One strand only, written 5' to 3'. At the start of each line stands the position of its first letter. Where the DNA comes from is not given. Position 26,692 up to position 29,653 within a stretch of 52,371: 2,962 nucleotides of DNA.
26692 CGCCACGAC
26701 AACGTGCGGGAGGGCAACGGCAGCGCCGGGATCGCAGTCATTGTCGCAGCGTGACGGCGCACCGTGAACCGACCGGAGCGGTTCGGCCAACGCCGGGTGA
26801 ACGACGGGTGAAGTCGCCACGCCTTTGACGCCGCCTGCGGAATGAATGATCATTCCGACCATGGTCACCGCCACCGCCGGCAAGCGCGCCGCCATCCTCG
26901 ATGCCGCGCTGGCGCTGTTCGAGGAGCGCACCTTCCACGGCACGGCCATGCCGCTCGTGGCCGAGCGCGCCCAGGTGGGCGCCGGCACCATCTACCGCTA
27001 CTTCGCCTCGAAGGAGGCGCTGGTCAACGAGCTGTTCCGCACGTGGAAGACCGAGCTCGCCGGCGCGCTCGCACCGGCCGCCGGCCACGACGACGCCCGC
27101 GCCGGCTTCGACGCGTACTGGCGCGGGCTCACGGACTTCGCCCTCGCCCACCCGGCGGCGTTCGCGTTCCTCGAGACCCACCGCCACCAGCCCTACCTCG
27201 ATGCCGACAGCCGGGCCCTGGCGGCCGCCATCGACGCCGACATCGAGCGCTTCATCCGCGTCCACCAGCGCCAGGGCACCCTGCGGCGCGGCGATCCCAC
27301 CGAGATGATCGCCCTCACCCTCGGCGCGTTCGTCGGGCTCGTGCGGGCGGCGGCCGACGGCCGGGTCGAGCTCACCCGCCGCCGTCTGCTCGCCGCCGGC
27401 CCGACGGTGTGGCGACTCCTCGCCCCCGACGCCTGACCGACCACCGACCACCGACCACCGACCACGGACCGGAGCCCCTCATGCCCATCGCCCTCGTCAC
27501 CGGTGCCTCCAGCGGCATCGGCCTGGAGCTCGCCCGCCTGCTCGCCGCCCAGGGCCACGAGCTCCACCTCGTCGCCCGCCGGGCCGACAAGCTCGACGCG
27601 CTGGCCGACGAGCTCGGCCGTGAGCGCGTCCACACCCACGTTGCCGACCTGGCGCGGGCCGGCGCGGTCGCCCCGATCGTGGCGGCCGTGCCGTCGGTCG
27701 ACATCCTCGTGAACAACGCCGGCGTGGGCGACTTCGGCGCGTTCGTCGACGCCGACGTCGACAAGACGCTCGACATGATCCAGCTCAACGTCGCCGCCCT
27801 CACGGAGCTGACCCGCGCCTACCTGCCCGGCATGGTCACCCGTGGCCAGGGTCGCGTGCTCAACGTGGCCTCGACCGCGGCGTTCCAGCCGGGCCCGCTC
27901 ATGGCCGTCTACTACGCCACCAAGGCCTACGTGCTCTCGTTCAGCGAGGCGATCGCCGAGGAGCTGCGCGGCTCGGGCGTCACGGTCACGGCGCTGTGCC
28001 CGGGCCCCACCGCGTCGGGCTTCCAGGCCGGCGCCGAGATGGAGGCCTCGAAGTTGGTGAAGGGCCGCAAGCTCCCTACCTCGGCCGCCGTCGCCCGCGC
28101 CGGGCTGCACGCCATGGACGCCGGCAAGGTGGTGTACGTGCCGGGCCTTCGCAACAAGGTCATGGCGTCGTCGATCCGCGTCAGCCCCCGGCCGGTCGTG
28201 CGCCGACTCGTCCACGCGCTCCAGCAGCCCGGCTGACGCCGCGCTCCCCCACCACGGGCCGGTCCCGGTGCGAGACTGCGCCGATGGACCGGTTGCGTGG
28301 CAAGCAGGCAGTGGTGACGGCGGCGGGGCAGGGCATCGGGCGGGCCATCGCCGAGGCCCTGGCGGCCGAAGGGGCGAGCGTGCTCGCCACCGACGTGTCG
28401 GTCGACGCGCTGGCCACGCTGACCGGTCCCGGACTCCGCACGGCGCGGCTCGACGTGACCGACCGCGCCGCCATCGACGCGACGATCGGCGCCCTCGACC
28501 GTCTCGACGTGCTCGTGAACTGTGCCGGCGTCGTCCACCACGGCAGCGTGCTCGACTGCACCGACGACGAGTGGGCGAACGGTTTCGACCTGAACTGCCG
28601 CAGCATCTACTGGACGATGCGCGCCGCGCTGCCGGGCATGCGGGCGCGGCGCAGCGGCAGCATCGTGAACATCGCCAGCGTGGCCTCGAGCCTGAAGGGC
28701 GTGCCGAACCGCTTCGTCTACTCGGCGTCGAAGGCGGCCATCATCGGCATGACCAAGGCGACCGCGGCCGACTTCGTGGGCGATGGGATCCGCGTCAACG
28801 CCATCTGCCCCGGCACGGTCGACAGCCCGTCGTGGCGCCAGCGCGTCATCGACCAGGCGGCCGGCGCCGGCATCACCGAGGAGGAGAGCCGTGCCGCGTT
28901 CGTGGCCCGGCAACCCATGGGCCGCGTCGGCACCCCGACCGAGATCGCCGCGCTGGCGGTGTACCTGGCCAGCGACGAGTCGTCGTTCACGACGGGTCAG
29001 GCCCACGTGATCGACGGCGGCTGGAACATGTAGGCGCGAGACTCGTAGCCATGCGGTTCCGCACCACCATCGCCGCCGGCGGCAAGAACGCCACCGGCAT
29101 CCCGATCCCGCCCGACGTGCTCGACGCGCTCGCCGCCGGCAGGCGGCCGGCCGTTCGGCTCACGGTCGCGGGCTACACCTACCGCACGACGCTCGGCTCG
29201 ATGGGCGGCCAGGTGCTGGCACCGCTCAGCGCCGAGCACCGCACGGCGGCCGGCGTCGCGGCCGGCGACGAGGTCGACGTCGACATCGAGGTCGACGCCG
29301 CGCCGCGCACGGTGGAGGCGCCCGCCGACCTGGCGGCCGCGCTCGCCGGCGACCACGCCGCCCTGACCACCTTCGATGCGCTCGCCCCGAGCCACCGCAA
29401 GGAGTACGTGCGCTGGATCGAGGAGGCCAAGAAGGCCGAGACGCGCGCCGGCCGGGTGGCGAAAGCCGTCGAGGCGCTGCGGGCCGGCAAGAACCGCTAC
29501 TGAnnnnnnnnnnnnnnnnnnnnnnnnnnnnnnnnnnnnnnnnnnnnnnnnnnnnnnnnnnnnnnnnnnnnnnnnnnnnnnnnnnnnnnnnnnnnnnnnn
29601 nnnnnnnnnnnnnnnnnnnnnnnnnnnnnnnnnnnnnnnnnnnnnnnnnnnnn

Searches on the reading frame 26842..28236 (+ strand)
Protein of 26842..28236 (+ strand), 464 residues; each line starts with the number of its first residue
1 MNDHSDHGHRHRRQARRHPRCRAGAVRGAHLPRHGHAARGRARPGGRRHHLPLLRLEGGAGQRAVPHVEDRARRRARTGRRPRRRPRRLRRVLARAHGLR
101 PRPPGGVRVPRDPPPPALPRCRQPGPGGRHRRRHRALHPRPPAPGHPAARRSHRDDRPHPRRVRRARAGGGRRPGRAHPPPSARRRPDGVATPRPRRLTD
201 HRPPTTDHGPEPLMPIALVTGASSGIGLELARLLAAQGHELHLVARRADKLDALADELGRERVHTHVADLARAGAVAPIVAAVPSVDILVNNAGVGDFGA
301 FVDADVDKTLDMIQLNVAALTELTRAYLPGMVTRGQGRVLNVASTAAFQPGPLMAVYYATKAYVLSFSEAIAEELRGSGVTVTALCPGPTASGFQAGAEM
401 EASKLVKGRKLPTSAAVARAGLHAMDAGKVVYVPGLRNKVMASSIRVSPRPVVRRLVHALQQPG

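Call 64: search_protein_families(library=pfam, proteins=[window:26842-28236:+], max_evalue=0.0001)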
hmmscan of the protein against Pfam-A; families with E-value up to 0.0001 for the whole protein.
window:26842-28236:+ (464 aa): 5 families
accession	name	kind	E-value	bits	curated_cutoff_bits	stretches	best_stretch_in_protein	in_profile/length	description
PF00106.31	adh_short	-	7.9e-45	153.2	26.6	1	216-396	2-188/195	short chain dehydrogenase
PF13561.12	adh_short_C2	-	3.4e-28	99.3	27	1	221-399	1-185/236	Enoyl-(Acyl carrier protein) reductase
PF13460.12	NAD_binding_10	-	1.5e-09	38.5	27.2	1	221-422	1-178/184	NAD(P)H-binding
PF01370.27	Epimerase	-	2.4e-08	34.1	20.9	1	217-350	1-121/240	NAD dependent epimerase/dehydratase family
PF08659.16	KR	-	1.1e-07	32.4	22.6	1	218-385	4-173/180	KR domain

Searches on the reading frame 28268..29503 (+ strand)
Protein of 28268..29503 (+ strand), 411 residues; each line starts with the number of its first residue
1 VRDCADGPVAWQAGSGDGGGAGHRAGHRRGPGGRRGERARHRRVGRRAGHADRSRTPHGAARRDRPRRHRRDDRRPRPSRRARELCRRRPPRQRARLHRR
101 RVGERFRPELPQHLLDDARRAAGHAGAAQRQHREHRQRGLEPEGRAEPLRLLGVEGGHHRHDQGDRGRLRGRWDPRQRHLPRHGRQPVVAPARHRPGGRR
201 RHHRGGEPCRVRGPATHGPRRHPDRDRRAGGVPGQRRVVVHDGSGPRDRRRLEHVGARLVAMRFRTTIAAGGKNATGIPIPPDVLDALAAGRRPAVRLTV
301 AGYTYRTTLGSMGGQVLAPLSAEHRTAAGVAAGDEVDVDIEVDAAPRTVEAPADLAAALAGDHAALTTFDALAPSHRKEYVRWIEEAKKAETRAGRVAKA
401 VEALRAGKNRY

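Call 64: search_protein_families(library=pfam, proteins=[window:28268-29503:+], max_evalue=0.0001)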
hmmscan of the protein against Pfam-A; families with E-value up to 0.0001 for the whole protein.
window:28268-29503:+ (411 aa): 2 families
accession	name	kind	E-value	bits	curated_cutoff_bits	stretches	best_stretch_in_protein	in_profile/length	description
PF13376.11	OmdA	-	9.3e-21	74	25.6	1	348-407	1-60/60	Bacteriocin-protection, YdeI or OmpD-Associated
PF08922.17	DUF1905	-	1.2e-14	54.6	24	1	264-340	1-81/81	Domain of unknown function (DUF1905)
